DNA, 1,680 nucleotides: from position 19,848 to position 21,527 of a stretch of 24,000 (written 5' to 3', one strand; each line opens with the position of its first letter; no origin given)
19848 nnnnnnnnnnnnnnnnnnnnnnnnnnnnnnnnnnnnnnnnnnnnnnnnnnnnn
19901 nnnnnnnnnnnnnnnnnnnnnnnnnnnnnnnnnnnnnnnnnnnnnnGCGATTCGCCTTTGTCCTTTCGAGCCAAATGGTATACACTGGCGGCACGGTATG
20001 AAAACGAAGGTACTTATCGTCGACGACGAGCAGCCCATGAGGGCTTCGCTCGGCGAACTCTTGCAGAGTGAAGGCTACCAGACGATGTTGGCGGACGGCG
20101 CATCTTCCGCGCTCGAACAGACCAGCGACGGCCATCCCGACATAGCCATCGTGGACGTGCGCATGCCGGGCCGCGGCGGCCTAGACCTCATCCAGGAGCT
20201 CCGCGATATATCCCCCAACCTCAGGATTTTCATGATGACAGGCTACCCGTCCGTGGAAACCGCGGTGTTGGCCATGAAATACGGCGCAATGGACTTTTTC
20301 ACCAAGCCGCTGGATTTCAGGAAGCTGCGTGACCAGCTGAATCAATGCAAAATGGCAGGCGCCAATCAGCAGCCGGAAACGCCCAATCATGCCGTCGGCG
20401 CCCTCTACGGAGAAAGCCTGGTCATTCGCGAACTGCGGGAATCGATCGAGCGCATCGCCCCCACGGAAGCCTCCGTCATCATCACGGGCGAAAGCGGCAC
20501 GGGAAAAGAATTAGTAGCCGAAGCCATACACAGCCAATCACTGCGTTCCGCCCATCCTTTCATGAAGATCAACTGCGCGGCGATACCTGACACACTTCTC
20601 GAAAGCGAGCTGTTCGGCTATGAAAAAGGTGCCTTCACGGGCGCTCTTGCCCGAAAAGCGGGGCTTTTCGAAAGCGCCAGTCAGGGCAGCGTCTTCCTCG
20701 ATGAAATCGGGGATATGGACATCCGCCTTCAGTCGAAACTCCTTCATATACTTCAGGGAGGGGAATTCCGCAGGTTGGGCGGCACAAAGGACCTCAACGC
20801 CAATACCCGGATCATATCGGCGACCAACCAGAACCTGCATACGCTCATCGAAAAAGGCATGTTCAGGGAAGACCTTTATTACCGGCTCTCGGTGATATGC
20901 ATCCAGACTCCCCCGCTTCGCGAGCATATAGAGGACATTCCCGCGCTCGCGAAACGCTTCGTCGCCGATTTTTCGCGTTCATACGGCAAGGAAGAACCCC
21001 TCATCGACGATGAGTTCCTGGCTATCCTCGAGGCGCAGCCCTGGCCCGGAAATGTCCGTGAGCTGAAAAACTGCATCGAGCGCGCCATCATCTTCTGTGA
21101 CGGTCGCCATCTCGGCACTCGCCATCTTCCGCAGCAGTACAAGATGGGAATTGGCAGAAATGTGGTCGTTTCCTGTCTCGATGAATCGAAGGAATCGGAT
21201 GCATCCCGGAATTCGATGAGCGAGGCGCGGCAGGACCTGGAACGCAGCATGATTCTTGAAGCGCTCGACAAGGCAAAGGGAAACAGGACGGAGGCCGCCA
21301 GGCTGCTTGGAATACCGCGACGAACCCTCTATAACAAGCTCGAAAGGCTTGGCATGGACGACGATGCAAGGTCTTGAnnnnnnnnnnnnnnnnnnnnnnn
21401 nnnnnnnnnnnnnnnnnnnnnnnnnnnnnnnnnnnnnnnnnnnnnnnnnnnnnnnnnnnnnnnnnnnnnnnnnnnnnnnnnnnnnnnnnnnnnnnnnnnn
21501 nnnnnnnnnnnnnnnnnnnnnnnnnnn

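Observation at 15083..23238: Candidate transporter-coupled signalling locus: a sigma-54 promoter, a CUT2 sugar ABC importer, an unknown enzyme, an NtrC-type activator and a kinase that carries a copy of the transporter's own ATPase domain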

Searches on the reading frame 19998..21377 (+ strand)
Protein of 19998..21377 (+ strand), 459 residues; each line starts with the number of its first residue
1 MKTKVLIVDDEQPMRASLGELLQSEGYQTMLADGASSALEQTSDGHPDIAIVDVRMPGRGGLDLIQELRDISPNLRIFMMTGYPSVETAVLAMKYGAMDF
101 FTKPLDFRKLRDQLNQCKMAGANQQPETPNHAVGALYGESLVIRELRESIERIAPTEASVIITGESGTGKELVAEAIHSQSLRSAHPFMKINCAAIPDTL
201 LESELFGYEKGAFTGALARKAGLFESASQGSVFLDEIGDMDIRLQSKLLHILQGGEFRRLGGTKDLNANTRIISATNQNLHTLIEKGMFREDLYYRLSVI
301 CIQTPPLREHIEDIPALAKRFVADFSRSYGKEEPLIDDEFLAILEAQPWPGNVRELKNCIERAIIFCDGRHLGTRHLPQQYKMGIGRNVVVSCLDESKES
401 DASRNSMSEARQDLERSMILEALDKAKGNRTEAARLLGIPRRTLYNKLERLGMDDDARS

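Call 3: search_protein_families(library=pfam, proteins=[window:19998-21377:+], max_evalue=0.01)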
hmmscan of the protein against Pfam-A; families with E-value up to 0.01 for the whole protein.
window:19998-21377:+ (459 aa): 14 families
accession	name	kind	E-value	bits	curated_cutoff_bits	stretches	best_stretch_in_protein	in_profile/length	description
PF00158.32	Sigma54_activat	-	6.3e-68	228.1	20.2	1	137-302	2-167/168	Sigma-54 interaction domain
PF00072.30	Response_reg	-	9.6e-28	97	30.2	1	5-114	1-110/111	Response regulator receiver domain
PF25601.1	AAA_lid_14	-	1.4e-23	82.9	27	1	308-382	1-75/87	AAA+ ATPase lid domain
PF14532.12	Sigma54_activ_2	-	8.1e-23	81.6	25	1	138-307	2-138/138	Sigma-54 interaction domain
PF02954.25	HTH_8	-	3.9e-15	55.7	22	1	412-450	3-41/42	Bacterial regulatory protein, Fis family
PF00004.35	AAA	-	9.9e-05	23.2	21.2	1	160-284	1-115/131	ATPase family associated with various cellular activities (AAA)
PF07724.20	AAA_2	-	0.00037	21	27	1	157-285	3-132/166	AAA domain (Cdc48 subfamily)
PF13556.12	HTH_30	-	0.0015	18.7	27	1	420-451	5-36/59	PucR C-terminal helix-turn-helix domain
PF13191.12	AAA_16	-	0.002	19.1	32.6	1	136-207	2-80/167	AAA ATPase domain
PF18024.7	HTH_50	-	0.0023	18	27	1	406-452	3-48/50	Helix-turn-helix domain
PF20432.4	Xre-like-HTH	-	0.003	18.3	25.8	1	415-447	11-43/63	Antitoxin Xre-like helix-turn-helix domain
PF13384.12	HTH_23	-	0.0034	17.6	24.6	1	413-446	4-36/50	Homeodomain-like domain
PF07728.20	AAA_5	-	0.0035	17.8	22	0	160-279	2-124/139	AAA domain (dynein-related subfamily)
PF13551.12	HTH_29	-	0.0038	17.7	28.1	0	418-450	3-35/64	Winged helix-turn helix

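Call 40: search_protein_families(library=ncbifam, proteins=[window:19998-21377:+], max_evalue=0.001)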
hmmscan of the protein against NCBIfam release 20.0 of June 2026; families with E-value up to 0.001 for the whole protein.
window:19998-21377:+ (459 aa): 114 families (the best 25 are shown)
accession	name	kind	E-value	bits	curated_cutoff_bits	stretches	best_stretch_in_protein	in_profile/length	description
NF008469.0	PRK11361.1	equivalog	2.7e-126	422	714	1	3-454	5-457/461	acetoacetate metabolism transcriptional regulator AtoC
TIGR01818.1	ntrC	equivalog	9.5e-122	407.1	558.6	1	5-450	1-462/463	nitrogen regulation protein NR(I)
TIGR02915.1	PEP_resp_reg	equivalog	6.2e-112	374.7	502.6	1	5-453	1-444/445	PEP-CTERM-box response regulator transcription factor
NF041552.1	TF_PrdR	equivalog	7.8e-108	361.3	795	1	130-450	263-575/577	sigma-54 dependent transcriptional regulator PrdR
NF007689.0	PRK10365.1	equivalog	7.5e-106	354.5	760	1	3-450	6-441/441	sigma-54-dependent response regulator transcription factor ZraR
NF051870.1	NAssimRespRegNtrX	equivalog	1.4e-105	353.9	600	1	4-453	3-452/452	nitrogen assimilation response regulator NtrX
NF008176.1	PRK10923.1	equivalog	1.9e-103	346.5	620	1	2-454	3-469/469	nitrogen regulation protein NR(I)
NF041946.1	LuxO_transreg_Vib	equivalog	1.3e-99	334.1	800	1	27-450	21-459/463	quorum-sensing sigma-54 dependent transcriptional regulator LuxO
TIGR01817.1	nifA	equivalog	2e-98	330.5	528.85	1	122-451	184-527/534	nif-specific transcriptional activator NifA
NF050807.1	TransRegFlbDCaul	equivalog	1.1e-97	327.8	750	1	32-450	30-437/454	sigma-54-dependent transcriptional regulator FlbD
NF011695.0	PRK15115.1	equivalog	2.1e-95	320.1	763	1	3-455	7-440/445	two-component system response regulator GlrR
NF003451.0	PRK05022.1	equivalog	3.2e-93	313.2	476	1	109-454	167-511/512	nitric oxide reductase transcriptional regulator NorR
NF049963.1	RespRegFlgRCampy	domain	3.6e-90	302.8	750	1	5-373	3-373/429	fla regulon two-component system response regulator FlgR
NF038308.1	RNA_repair_RtcR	equivalog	9.7e-86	288.7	650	1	119-449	165-511/530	RNA repair transcriptional activator RtcR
TIGR02329.1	propionate_PrpR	equivalog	6.6e-84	282.4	499.2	1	122-449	200-525/526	propionate catabolism operon regulatory protein PrpR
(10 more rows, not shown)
